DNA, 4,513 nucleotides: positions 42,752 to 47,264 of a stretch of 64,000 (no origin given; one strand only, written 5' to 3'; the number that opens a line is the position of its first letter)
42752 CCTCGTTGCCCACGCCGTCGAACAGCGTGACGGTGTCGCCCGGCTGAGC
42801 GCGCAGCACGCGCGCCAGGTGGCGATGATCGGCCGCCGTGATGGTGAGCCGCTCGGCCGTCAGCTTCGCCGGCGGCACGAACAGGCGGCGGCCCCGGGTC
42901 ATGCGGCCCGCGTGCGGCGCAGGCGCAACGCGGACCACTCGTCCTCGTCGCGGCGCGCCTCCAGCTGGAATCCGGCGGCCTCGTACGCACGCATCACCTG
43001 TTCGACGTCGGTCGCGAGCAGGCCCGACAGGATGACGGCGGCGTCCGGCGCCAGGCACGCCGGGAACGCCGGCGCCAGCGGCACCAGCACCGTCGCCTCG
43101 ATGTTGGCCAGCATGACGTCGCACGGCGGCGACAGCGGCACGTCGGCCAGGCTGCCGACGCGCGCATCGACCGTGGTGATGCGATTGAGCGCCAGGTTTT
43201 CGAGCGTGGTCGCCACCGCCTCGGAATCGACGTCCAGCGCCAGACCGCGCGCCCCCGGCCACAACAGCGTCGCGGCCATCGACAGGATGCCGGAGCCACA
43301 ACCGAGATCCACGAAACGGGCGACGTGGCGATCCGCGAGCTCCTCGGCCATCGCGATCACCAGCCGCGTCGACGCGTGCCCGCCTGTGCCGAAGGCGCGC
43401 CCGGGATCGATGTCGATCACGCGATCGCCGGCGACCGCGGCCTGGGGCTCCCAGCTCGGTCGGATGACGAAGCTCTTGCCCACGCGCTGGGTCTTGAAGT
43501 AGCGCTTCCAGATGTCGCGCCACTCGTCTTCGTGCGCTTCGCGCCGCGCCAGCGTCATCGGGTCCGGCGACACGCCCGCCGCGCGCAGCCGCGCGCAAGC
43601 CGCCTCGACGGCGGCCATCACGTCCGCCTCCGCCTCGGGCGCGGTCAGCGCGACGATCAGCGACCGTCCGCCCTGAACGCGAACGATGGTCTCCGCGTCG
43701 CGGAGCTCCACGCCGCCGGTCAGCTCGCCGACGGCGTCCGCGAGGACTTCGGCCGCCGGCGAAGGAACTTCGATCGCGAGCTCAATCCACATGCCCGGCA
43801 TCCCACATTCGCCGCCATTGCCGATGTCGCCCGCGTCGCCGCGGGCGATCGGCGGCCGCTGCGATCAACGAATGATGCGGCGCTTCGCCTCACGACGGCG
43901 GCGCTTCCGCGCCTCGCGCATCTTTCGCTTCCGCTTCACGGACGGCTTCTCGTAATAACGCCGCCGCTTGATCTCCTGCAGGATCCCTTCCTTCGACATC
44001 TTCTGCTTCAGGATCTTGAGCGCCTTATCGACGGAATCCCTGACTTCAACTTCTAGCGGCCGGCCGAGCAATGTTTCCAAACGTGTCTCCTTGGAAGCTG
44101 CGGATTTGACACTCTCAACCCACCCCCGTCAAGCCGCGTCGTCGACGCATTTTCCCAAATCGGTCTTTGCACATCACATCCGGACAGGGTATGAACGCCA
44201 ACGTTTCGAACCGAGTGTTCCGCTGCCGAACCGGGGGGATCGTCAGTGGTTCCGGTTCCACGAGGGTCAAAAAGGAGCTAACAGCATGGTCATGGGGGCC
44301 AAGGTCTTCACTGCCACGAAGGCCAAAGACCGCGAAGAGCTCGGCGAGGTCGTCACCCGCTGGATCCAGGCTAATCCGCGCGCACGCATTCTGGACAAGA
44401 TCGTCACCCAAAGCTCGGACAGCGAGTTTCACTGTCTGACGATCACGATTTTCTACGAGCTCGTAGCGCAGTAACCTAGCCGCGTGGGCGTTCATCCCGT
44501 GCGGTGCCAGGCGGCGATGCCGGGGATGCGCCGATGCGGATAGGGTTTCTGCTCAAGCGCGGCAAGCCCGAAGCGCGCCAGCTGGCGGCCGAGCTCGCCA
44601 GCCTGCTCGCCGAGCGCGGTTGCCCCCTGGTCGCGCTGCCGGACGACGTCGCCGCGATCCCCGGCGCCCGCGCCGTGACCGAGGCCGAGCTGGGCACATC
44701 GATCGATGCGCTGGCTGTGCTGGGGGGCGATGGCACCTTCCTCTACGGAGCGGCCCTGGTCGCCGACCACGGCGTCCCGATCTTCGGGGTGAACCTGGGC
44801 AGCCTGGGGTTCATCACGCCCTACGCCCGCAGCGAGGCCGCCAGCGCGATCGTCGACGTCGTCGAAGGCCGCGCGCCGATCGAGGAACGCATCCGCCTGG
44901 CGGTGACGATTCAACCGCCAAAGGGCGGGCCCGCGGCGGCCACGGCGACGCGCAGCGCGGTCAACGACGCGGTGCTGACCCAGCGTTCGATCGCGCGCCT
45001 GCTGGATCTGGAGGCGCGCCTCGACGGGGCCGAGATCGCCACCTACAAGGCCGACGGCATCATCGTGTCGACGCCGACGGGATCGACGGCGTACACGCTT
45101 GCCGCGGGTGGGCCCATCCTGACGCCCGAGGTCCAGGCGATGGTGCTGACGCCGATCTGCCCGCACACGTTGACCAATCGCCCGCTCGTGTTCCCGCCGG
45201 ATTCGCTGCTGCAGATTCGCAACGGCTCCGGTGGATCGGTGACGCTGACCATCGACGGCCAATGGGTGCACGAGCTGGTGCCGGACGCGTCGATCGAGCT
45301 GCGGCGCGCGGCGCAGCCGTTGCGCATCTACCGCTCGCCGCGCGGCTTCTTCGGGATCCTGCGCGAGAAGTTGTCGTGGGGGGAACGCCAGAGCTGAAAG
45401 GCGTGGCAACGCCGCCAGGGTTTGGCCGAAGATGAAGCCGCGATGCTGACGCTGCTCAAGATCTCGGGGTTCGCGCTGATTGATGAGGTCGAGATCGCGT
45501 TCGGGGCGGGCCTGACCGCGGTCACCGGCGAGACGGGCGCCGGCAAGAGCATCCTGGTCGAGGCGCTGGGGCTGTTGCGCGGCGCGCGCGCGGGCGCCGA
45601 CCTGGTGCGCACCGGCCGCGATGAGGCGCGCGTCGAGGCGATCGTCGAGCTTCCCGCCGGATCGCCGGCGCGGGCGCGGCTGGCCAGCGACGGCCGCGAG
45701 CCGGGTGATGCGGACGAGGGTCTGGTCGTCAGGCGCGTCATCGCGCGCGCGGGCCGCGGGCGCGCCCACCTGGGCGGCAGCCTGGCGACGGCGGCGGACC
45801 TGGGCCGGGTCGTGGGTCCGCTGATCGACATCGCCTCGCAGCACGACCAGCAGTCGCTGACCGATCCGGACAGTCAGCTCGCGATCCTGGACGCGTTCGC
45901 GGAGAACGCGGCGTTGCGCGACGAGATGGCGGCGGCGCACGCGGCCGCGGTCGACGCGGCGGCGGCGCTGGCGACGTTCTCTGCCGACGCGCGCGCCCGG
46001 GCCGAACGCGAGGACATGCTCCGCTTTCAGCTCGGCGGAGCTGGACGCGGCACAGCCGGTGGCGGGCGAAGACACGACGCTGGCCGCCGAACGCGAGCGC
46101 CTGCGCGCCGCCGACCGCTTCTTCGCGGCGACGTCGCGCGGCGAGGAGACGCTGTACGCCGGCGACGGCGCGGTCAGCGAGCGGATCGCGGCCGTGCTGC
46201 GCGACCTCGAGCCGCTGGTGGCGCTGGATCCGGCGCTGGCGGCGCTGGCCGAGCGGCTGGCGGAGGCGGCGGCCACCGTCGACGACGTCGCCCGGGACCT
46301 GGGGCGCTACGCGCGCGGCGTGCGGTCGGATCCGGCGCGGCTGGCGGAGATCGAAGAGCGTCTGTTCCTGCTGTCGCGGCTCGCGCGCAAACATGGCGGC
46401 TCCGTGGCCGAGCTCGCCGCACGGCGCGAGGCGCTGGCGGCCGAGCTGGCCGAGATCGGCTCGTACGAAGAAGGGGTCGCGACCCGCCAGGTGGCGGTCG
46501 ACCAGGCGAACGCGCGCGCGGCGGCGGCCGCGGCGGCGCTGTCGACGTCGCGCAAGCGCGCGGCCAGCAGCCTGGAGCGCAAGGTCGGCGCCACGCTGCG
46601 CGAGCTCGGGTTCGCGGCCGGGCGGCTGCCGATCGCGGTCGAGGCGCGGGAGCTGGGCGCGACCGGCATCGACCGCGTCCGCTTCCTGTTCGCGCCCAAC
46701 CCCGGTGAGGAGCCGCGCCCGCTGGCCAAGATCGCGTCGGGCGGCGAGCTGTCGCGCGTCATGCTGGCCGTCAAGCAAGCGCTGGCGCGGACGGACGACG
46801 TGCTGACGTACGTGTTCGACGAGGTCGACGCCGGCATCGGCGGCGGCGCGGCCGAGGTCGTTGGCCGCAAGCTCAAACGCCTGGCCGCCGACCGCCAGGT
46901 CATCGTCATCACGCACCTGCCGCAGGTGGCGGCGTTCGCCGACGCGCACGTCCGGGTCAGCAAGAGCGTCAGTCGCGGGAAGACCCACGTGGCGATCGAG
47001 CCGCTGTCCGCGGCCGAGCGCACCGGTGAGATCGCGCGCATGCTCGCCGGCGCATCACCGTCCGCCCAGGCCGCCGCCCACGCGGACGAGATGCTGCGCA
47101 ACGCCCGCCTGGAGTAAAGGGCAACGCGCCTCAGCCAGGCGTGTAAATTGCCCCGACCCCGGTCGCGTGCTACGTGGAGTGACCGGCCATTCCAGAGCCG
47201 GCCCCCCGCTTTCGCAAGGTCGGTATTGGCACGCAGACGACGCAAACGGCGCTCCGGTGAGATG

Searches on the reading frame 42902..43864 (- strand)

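Call 81: search_protein_families(library=pfam, max_evalue=0.0001, proteins=[window:42902-43864:-])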
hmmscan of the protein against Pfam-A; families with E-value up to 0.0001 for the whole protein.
window:42902-43864:- (321 aa): 4 families
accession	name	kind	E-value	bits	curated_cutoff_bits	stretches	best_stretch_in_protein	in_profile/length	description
PF06325.19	PrmA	-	1.6e-53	182.6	22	1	26-317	2-295/296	Ribosomal protein L11 methyltransferase (PrmA)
PF05175.20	MTS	-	2.2e-07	31.1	23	1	172-254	23-105/170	Methyltransferase small domain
PF13847.12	Methyltransf_31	-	6.7e-05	23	27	0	183-258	6-82/145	Methyltransferase domain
PF13649.12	Methyltransf_25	-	0.0001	23.4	27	0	185-254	2-71/97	Methyltransferase domain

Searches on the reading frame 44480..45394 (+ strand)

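Call 81: search_protein_families(library=pfam, max_evalue=0.0001, proteins=[window:44480-45394:+])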
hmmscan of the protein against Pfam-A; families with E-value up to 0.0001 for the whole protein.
window:44480-45394:+ (305 aa): 2 families
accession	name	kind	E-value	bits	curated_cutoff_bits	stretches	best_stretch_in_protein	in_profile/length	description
PF20143.4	NAD_kinase_C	-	6.6e-31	107.1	23.7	1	162-285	2-125/126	ATP-NAD kinase C-terminal domain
PF01513.26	NAD_kinase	-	1e-14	55.4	25.5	1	22-131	2-129/130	ATP-NAD kinase N-terminal domain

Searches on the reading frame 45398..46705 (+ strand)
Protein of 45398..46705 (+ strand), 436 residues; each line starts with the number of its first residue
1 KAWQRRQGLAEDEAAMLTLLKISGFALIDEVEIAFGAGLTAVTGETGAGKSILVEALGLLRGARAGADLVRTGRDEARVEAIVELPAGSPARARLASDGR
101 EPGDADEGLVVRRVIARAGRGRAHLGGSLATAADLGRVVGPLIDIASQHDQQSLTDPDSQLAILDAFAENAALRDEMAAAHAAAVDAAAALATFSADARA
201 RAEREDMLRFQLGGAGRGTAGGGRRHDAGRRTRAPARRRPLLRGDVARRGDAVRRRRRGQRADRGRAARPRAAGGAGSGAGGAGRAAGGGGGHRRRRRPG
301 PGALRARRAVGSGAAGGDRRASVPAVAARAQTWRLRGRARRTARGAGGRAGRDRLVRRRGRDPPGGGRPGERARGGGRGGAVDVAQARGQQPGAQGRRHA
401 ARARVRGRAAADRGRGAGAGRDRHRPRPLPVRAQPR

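Call 81: search_protein_families(library=pfam, max_evalue=0.0001, proteins=[window:45398-46705:+])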
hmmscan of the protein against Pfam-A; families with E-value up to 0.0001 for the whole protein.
window:45398-46705:+ (436 aa): 1 family
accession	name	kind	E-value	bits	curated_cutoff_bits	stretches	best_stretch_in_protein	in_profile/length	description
PF13476.12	AAA_23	-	9.5e-09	36.6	27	1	20-60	2-42/201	AAA domain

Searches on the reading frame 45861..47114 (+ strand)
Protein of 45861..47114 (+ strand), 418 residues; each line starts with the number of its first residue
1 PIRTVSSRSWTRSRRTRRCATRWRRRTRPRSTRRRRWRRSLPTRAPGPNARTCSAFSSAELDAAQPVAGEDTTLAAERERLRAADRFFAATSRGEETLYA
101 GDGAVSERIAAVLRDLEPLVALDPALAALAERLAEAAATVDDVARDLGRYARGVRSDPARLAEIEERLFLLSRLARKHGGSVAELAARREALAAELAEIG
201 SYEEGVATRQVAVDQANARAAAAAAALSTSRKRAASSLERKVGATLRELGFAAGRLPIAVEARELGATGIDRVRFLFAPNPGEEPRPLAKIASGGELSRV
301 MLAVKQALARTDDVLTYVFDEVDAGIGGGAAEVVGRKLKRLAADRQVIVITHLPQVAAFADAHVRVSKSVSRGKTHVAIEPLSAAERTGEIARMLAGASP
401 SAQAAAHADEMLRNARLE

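Call 81: search_protein_families(library=pfam, max_evalue=0.0001, proteins=[window:45861-47114:+])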
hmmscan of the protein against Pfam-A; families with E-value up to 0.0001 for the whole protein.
window:45861-47114:+ (418 aa): 1 family
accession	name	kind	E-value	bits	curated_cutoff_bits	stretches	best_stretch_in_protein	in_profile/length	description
PF02463.25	SMC_N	-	8.7e-09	35.6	40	1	268-368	135-213/220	RecF/RecN/SMC N terminal domain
